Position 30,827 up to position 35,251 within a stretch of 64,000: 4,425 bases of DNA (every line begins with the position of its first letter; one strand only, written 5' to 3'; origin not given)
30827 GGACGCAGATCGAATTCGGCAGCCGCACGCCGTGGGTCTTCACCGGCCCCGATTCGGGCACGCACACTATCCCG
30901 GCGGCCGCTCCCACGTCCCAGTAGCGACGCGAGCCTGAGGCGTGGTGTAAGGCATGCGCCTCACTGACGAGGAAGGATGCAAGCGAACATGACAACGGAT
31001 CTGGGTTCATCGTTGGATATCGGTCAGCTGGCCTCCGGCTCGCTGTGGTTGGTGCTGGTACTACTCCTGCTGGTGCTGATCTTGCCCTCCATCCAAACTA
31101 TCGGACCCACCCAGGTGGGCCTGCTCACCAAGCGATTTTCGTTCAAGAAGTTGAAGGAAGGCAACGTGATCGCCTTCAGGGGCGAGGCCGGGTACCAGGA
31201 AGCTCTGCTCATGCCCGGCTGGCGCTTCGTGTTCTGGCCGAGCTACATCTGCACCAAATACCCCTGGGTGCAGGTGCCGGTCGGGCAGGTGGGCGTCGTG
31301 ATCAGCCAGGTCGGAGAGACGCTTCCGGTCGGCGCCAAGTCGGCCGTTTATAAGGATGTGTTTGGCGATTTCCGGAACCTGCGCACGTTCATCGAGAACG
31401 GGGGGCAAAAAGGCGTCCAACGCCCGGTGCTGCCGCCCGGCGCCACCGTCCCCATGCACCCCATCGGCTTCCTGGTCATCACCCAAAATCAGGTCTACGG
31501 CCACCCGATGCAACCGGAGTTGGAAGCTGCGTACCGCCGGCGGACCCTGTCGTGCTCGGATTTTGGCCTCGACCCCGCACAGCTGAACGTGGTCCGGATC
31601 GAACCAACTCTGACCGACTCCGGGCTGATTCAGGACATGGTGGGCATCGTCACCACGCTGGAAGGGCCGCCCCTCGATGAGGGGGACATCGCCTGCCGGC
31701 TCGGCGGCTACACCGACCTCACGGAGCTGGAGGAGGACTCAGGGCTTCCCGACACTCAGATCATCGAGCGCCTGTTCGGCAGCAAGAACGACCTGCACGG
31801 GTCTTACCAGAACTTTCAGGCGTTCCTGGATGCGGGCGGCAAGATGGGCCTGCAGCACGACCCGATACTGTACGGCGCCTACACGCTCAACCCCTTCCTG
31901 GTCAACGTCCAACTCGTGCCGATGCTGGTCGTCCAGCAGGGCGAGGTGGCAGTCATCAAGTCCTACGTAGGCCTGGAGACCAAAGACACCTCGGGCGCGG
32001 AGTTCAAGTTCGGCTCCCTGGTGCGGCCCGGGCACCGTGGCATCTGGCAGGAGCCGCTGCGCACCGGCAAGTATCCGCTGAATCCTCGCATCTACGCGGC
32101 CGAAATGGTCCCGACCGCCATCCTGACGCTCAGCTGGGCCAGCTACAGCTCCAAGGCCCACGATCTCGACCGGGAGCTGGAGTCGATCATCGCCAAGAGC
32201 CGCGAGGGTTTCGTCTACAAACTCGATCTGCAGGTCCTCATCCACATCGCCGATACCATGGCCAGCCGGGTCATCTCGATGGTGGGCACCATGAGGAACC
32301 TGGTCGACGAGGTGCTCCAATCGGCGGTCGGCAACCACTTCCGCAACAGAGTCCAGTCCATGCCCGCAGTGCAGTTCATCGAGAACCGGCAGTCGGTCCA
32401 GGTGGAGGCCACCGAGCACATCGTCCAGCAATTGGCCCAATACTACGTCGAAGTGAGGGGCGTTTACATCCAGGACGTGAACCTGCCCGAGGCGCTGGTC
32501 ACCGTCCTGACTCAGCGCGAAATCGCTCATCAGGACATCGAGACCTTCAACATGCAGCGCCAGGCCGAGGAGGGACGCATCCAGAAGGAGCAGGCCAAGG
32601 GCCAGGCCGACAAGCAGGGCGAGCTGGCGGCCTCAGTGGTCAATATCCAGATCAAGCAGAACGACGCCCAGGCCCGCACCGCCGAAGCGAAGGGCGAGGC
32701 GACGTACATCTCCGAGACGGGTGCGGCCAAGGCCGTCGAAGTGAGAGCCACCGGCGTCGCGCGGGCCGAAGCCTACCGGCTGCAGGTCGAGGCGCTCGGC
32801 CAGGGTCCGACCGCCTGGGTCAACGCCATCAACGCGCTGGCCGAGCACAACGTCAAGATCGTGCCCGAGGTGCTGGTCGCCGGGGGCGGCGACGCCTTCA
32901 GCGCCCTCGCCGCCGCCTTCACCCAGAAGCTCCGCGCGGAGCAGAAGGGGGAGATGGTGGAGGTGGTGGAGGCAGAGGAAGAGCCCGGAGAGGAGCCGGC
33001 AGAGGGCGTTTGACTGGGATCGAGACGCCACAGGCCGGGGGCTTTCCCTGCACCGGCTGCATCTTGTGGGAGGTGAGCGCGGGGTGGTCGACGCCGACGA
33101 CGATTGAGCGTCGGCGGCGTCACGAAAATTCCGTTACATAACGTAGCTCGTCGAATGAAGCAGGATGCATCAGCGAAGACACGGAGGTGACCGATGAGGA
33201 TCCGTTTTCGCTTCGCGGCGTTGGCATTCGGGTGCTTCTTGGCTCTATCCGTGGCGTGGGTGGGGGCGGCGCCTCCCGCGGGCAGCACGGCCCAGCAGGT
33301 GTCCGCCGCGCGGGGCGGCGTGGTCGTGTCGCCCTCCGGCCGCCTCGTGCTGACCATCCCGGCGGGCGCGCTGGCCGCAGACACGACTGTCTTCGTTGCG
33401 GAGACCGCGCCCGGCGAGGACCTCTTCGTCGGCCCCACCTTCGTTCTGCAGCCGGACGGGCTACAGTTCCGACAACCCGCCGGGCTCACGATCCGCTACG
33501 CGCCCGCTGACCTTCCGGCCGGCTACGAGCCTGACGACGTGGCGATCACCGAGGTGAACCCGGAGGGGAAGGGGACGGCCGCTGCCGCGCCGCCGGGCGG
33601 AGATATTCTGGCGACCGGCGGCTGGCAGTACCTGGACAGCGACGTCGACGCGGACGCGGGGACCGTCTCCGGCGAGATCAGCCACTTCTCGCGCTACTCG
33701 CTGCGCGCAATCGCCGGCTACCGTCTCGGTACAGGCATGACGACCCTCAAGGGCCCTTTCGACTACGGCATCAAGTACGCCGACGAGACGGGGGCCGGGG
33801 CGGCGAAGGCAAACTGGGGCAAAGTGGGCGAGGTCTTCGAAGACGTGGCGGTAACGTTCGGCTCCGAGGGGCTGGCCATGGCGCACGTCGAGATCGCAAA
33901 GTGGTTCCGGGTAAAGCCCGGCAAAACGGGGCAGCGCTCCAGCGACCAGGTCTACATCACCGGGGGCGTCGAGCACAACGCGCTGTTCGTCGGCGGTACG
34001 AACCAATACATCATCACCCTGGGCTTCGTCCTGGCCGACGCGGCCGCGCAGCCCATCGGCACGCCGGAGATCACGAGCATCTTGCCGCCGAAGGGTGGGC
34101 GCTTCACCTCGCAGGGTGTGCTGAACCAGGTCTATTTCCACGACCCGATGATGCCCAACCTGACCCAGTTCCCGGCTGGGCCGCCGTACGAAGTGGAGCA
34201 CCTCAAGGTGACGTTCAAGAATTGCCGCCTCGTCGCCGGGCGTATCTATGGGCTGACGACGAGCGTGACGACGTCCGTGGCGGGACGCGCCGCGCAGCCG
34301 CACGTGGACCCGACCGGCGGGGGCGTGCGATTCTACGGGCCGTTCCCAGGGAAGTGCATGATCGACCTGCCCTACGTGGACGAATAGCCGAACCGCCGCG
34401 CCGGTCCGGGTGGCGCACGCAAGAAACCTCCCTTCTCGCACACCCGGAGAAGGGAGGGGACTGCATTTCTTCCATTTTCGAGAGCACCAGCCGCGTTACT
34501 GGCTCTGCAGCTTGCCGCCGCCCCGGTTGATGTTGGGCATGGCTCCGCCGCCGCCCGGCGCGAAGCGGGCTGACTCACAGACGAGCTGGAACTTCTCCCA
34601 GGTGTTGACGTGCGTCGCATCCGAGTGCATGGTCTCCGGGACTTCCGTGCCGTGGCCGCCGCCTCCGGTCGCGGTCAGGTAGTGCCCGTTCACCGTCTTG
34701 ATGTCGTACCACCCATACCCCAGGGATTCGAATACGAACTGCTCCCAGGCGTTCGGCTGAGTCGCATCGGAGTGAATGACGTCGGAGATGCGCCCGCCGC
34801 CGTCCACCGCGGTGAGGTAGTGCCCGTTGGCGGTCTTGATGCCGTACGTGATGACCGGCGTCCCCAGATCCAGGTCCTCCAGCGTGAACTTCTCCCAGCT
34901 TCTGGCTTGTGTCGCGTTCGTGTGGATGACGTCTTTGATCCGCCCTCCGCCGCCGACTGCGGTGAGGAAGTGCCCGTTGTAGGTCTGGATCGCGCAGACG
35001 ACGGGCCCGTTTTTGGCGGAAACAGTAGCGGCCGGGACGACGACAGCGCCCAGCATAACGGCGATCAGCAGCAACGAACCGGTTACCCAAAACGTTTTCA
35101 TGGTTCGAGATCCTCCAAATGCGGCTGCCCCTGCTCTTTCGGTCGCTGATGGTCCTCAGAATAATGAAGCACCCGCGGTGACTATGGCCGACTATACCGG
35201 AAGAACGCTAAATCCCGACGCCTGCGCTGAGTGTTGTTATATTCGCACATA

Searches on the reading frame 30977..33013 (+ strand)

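Call 53: search_protein_families(library=pfam, proteins=[window:30977-33013:+], max_evalue=0.0001)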
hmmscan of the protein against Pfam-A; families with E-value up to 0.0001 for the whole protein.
window:30977-33013:+ (678 aa): 1 family
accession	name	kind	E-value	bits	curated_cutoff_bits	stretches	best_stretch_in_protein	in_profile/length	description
PF01145.31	Band_7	-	3.3e-14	53.7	23.6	1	318-532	2-166/176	SPFH domain / Band 7 family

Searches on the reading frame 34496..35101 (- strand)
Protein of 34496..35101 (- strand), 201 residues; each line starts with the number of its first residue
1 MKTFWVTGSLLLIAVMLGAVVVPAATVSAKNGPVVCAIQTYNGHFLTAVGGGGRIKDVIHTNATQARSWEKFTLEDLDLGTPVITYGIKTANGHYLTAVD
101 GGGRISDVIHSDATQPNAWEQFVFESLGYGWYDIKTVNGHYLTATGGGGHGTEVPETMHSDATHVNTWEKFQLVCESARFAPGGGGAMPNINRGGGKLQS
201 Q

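Call 53: search_protein_families(library=pfam, proteins=[window:34496-35101:-], max_evalue=0.0001)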
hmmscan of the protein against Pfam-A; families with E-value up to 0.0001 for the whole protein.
window:34496-35101:- (201 aa): 1 family
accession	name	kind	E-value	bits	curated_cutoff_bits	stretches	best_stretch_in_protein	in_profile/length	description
PF25490.1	DUF7910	-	2e-07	31.6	35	0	91-174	16-91/140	Domain of unknown function (DUF7910)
